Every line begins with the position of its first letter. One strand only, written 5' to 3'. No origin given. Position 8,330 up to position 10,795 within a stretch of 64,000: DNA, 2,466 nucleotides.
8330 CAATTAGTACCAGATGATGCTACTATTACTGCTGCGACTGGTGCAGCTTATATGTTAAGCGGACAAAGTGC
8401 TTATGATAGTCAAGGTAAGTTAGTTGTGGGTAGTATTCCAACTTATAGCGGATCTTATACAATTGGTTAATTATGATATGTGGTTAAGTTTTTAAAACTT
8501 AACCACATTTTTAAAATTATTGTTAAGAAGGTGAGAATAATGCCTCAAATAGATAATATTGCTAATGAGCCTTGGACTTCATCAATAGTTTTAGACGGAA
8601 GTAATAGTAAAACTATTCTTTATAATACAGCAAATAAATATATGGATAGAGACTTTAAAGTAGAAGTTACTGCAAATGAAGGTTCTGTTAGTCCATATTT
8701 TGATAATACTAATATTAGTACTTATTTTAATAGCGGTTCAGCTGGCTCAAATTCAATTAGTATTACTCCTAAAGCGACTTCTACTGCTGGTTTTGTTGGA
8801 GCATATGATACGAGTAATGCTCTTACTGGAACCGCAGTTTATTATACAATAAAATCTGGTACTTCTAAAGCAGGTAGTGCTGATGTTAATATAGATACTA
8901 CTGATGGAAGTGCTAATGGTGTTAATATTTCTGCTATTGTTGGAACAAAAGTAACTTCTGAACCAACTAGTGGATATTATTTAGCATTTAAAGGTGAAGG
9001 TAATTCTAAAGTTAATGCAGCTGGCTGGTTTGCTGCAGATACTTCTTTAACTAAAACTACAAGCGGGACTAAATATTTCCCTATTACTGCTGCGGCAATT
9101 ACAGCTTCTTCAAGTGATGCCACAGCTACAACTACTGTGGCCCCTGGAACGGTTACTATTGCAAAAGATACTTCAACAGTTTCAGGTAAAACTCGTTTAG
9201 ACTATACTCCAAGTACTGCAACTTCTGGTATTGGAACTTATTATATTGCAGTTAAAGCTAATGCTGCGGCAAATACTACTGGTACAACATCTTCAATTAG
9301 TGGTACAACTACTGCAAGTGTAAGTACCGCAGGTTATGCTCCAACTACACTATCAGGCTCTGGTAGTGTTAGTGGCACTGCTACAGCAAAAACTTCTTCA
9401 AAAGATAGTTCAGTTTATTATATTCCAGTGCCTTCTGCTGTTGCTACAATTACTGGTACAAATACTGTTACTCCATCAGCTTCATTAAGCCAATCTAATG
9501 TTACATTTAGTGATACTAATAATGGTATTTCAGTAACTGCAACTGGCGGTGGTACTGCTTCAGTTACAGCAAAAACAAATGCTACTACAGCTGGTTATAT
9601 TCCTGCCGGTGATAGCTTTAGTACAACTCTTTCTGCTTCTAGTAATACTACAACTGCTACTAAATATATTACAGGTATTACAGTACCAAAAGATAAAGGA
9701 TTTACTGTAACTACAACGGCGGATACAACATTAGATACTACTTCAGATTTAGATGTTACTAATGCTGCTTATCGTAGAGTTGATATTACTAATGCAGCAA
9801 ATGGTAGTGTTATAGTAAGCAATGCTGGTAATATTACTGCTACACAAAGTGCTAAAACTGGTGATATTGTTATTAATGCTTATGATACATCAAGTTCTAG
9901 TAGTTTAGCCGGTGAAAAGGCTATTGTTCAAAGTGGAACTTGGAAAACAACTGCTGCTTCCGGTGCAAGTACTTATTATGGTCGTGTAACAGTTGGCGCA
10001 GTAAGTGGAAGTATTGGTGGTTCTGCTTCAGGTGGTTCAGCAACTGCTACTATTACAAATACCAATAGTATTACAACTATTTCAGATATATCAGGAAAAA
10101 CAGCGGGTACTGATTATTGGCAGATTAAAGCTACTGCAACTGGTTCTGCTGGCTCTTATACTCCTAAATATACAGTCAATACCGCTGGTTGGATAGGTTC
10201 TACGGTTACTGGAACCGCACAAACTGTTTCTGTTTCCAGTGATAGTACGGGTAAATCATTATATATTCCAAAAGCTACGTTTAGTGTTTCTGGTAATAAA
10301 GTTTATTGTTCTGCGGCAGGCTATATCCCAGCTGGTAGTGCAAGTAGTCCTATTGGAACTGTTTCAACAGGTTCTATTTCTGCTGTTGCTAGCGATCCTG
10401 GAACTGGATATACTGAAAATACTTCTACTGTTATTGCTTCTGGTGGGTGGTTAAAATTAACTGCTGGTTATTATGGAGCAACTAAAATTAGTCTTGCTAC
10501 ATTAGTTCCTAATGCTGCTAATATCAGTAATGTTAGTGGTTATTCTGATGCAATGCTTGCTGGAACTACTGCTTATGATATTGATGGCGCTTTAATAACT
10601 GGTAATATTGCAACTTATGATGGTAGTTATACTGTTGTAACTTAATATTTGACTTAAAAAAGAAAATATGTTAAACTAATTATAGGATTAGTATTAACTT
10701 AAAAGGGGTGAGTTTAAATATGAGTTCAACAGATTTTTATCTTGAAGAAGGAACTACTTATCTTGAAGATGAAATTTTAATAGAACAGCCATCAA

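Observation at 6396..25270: Very large paralogous tail-fibre/receptor-binding gene array (at least 11 genes, about 19 kb)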

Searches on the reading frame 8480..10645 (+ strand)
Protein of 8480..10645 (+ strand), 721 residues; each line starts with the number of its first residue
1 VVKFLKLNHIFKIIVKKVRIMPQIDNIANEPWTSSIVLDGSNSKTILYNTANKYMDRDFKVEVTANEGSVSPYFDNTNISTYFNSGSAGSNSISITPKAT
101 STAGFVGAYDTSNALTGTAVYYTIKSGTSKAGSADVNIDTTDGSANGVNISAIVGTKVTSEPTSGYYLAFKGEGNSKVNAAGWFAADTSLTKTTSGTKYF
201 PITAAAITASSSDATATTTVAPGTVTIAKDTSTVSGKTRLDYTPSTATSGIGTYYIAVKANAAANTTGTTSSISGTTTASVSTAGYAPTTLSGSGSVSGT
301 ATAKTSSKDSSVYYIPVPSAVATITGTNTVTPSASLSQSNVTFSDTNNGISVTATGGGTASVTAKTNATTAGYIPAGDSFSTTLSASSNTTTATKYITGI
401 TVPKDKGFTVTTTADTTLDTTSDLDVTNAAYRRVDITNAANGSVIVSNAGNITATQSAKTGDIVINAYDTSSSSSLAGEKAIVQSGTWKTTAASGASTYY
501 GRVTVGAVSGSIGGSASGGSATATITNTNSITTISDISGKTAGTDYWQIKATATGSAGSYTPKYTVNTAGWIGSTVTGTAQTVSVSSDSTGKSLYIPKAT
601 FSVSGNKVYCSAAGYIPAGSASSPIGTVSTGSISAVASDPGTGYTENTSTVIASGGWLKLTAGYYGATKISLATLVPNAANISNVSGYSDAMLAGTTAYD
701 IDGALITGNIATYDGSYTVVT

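Call 6: search_protein_families(library=pfam, proteins=[window:8480-10645:+], max_evalue=0.01)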
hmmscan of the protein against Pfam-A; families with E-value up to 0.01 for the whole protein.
window:8480-10645:+ (721 aa): 0 families

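Call 8: search_protein_families(library=phrogs, proteins=[window:8480-10645:+], max_evalue=0.001)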
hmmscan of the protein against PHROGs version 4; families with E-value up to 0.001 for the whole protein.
window:8480-10645:+ (721 aa): 0 families

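Call 22: search_solved_structures(query=window:8540-10645:+, max_evalue=1)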
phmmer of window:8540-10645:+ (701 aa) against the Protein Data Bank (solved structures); distinct sequences matched with E-value up to 1: 0.

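Call 24: find_homologous_proteins(query=window:8540-10645:+, max_evalue=0.001)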
Query window:8540-10645:+ (701 aa): 126 proteins with E <= 0.001 among 8000 candidates; the best 120 are listed.
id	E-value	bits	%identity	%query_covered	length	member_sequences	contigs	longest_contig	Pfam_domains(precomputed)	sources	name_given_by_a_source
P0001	0.0e+0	1306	93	100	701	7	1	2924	-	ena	-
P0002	5.8e-202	691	66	49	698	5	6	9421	-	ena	-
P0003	3.3e-191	656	61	54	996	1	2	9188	-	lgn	-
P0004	8.1e-175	601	59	68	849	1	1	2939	-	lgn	-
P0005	1.4e-155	538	43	50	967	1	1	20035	-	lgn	-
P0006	4.8e-151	523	60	58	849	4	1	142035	-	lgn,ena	-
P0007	6.0e-148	513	53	81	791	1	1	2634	-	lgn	-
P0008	1.2e-147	512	51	80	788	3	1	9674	-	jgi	jgi:hypothetical protein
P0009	1.2e-146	508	60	58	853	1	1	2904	-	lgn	-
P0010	2.5e-141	491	44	99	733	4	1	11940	-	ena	-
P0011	1.5e-137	478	44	68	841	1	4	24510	-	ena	-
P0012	1.9e-136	475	45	99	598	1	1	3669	-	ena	-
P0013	3.9e-135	470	57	70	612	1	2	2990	-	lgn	-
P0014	3.5e-130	454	51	80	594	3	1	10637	-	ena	-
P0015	2.9e-129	451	60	67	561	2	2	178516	-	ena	-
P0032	1.2e-92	330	39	64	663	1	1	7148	PF21939.2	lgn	-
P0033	2.6e-90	322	38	55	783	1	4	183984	-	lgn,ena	-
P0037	3.5e-76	276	30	89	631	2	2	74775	-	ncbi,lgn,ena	-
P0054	1.2e-56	211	36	80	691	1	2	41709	-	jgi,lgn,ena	-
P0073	1.0e-39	155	37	40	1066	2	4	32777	-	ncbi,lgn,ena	-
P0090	6.1e-28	116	42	44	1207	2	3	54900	-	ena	-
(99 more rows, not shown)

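Call 29: find_encoding_contigs(protein=P0015, flank=10000, max_places=2)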
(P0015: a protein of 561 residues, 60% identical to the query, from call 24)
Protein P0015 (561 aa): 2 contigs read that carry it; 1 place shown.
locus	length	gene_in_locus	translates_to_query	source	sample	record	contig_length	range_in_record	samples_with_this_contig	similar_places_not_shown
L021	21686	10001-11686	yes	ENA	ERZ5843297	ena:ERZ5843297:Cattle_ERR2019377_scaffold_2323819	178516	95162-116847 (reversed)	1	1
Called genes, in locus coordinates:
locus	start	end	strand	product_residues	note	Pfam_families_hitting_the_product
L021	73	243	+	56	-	-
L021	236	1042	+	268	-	PF13793:Pribosyltran_N, PF00156:Pribosyltran (weak)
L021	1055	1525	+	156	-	-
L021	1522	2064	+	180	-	-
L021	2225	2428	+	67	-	-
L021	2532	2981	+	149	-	-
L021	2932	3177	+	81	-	-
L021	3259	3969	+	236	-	-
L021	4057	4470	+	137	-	-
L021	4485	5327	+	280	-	-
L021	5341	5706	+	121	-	-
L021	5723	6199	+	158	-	-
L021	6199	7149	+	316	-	PF18454:Mtd_N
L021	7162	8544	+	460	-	-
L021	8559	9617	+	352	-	PF01471:PG_binding_1, PF08239:SH3_3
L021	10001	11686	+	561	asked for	-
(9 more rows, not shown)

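Call 30: find_encoding_contigs(protein=P0033, flank=10000, max_places=2)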
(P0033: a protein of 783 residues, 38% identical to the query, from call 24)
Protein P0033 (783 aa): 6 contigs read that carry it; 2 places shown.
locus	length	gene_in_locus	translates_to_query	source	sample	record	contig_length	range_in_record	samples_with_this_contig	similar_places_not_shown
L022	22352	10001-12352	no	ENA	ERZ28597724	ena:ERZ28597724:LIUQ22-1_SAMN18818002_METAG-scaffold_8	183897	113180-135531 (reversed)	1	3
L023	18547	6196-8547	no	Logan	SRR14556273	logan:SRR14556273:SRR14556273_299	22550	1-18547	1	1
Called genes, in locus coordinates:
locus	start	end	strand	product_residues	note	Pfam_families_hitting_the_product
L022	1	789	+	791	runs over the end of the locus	-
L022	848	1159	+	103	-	PF09682:Phage_holin_6_1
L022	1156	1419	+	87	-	PF08239:SH3_3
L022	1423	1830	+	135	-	-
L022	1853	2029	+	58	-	-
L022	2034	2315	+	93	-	-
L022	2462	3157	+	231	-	-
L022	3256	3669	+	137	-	-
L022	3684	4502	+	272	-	-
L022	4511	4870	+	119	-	-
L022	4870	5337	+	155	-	-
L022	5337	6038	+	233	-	PF18454:Mtd_N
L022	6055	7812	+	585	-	-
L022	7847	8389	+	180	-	-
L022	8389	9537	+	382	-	-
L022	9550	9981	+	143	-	-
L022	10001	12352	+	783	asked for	-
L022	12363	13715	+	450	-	-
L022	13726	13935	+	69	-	-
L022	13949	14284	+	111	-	-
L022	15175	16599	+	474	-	PF13385:Laminin_G_3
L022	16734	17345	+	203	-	PF01541:GIY-YIG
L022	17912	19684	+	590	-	PF21939:Gp10_C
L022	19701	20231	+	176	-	-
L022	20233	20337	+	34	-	-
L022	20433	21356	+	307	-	-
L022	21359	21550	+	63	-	-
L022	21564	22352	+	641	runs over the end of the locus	-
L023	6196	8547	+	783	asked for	-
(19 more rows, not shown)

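Call 39: predict_structure(alignment_id=A1)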
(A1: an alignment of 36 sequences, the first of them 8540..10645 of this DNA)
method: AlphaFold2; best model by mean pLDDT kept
length: 701 residues; sequences in the alignment: 36
mean_pLDDT: 58.9   pTM: 0.26
mean pLDDT of the five models: 58.9, 56.1, 50.5, 50.0, 48.6
residues with pLDDT >= 90: 10; 70-90: 179; 50-70: 296; < 50: 216
segments of 3 or more residues with pLDDT < 50: 1-10, 48-54, 69-72, 74-101, 222-230, 402-423, 427-438, 472-498, 501-503, 505-513, 536-539, 541-573, 622-630, 651-659, 697-701
pLDDT, mean of each block of 10 residues (from residue 1): 41 59 73 67 60 52 56 43 38 44 68 79 69 87 88 78 72 83 77 55 52 56 45 53 53 60 69 58 52 52 59 75 79 73 59 55 59 80 71 55 42 37 44 45 71 74 71 37 37 47 47 52 51 49 44 40 37 55 79 67 79 59 42 59 62 48 55 67 70 51 35
secondary structure, 60 per line:
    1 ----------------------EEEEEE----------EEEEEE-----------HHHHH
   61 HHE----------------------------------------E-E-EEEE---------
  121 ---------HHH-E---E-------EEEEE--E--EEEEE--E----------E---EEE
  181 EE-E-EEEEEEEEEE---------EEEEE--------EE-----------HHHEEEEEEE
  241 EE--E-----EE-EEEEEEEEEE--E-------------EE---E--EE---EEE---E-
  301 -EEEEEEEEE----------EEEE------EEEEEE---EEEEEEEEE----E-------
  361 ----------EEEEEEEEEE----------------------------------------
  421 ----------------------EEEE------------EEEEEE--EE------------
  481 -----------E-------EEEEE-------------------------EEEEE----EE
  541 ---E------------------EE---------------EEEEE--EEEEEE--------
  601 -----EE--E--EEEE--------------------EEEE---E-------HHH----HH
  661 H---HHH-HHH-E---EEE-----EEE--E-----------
elements in order (helices of 4 or more, strands of 3 or more residues): E23-28 E39-44 H56-62 E108-111 E146-150 E156-160 E178-182 E186-195 E205-209 E234-242 E254-263 E293-295 E302-310 E321-324 E331-336 E340-348 E371-380 E443-446 E459-464 E500-504 E530-534 E580-584 E587-592 E613-616 E637-640 E677-679 E685-687

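Call 43: search_protein_families(library=pfam, proteins=[P0032], max_evalue=0.001)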
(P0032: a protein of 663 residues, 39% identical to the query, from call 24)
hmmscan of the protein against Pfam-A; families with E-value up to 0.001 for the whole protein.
P0032 (663 aa): 0 families

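Call 44: fold_search(model_id=the predicted structure, library=pdb)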
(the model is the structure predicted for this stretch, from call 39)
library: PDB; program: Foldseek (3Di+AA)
matches with E <= 10: 1; with E <= 0.001: 0
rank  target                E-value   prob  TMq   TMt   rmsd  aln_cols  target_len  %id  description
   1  1w0r_A                4.8e+00  0.01  0.05  0.07  42.5       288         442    9  Solution structure of dimeric form of properdin by X-ray solution scattering and analytical ultracentrifugation (released 2005-07-06)

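Call 45: search_solved_structures(query=A1, max_evalue=1)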
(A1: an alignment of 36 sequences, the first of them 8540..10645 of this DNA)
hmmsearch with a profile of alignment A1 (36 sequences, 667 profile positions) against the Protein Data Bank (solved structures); distinct sequences matched with E-value up to 1: 0.

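Call 46: search_protein_families(library=phrogs, alignment_id=A1, max_evalue=0.001)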
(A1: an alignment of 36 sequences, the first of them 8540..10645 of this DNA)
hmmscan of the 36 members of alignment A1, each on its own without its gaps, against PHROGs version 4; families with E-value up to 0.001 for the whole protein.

A. member 1, window:8540-10645:+ (701 aa): 0 families

B. families by the number of members that match (of 36 scanned): 0 families

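Call 68: search_dna_similar(query=window:8540-10645:+, collection=phages, mode=protein, max_rows=15, max_evalue=0.001)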
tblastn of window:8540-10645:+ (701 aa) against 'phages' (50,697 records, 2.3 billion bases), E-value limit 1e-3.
No match.

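Call 81: search_protein_families(library=ncbifam, proteins=[window:8540-10645:+], max_evalue=0.01)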
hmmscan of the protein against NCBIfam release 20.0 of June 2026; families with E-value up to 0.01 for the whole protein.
window:8540-10645:+ (701 aa): 0 families

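Call 85: find_encoding_contigs(protein=P0054, flank=10000, max_places=1)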
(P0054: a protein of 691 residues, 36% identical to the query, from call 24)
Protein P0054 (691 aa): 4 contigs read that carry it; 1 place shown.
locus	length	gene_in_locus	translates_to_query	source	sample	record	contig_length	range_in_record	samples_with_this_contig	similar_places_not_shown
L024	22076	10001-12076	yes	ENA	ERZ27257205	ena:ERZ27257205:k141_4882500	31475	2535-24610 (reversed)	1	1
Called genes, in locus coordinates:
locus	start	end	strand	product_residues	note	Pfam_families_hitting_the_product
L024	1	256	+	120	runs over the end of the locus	-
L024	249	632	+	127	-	-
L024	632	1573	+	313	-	PF18454:Mtd_N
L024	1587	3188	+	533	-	-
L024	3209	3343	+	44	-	-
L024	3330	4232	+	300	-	PF09374:PG_binding_3 (faint), PF01471:PG_binding_1 (weak), PF13529:Peptidase_C39_2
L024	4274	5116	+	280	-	PF01183:Glyco_hydro_25, PF01471:PG_binding_1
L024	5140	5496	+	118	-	-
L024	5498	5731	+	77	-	-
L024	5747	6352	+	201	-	-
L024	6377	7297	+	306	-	-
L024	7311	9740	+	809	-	-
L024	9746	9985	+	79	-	-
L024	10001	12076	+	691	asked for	-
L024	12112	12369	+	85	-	-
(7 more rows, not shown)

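Call 86: find_encoding_contigs(protein=P0037, flank=10000, max_places=1)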
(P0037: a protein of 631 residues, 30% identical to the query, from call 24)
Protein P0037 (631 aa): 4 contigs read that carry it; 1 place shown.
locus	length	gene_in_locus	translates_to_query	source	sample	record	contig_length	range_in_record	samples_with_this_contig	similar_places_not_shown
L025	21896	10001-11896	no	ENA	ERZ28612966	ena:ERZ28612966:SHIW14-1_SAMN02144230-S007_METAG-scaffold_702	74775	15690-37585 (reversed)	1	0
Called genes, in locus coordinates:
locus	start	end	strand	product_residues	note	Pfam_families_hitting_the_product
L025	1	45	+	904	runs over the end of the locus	-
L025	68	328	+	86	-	-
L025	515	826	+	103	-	PF09682:Phage_holin_6_1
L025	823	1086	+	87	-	PF08239:SH3_3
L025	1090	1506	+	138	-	-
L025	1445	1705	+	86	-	-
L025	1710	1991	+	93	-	-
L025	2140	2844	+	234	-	-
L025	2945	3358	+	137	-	-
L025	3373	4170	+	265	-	-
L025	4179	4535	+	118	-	-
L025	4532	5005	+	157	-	-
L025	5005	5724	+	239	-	-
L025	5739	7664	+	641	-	-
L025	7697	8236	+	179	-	-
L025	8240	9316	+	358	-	-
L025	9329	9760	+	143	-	-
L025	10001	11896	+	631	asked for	-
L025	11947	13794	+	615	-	-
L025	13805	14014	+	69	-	-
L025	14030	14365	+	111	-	-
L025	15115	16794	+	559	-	PF13385:Laminin_G_3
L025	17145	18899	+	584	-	-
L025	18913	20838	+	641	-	PF05895:DUF859, PF21939:Gp10_C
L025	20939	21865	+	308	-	-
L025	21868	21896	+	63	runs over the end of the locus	-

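Call 87: find_encoding_contigs(protein=P0073, flank=10000, max_places=1)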
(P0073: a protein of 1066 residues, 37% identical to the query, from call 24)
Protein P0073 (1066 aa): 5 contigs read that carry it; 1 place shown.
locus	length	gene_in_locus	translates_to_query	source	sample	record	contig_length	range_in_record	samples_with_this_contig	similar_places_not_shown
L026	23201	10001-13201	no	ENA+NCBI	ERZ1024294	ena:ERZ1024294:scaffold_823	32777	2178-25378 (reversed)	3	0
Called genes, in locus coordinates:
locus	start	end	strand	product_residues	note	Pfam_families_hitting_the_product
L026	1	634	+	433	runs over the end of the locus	PF04055:Radical_SAM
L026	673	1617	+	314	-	-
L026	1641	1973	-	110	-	-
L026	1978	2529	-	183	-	-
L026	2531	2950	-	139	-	-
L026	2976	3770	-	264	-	-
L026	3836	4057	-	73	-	-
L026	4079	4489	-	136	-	-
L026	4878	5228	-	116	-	-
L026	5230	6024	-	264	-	-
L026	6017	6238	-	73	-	-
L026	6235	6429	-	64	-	-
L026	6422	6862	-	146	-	-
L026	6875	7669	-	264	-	PF04446:Thg1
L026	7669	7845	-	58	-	-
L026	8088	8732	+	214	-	PF21939:Gp10_C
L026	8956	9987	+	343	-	-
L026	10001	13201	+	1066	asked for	-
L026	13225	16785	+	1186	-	-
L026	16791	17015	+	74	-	-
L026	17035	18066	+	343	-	-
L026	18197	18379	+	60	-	-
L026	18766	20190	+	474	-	-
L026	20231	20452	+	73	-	-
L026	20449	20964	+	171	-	-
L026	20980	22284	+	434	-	-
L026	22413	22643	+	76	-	-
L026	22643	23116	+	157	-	-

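Call 88: find_encoding_contigs(protein=P0090, flank=10000, max_places=1)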
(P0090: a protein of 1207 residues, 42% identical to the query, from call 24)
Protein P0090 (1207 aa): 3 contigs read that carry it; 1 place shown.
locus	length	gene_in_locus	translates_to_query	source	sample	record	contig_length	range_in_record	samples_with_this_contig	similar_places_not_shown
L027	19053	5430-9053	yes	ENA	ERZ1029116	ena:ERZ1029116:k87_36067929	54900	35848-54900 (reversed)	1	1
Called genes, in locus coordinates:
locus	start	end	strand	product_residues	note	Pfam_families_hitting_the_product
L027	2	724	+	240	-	?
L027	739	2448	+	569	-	-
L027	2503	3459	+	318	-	-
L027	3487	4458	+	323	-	PF00535:Glycos_transf_2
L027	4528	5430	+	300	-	-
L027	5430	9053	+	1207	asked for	-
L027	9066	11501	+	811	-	PF13385:Laminin_G_3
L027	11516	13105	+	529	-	-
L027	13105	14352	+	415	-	PF13306:LRR_5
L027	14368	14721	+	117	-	-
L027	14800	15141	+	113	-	-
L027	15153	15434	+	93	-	-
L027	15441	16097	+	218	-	-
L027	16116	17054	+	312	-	-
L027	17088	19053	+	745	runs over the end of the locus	PF00041:fn3 (faint), PF18998:Flg_new_2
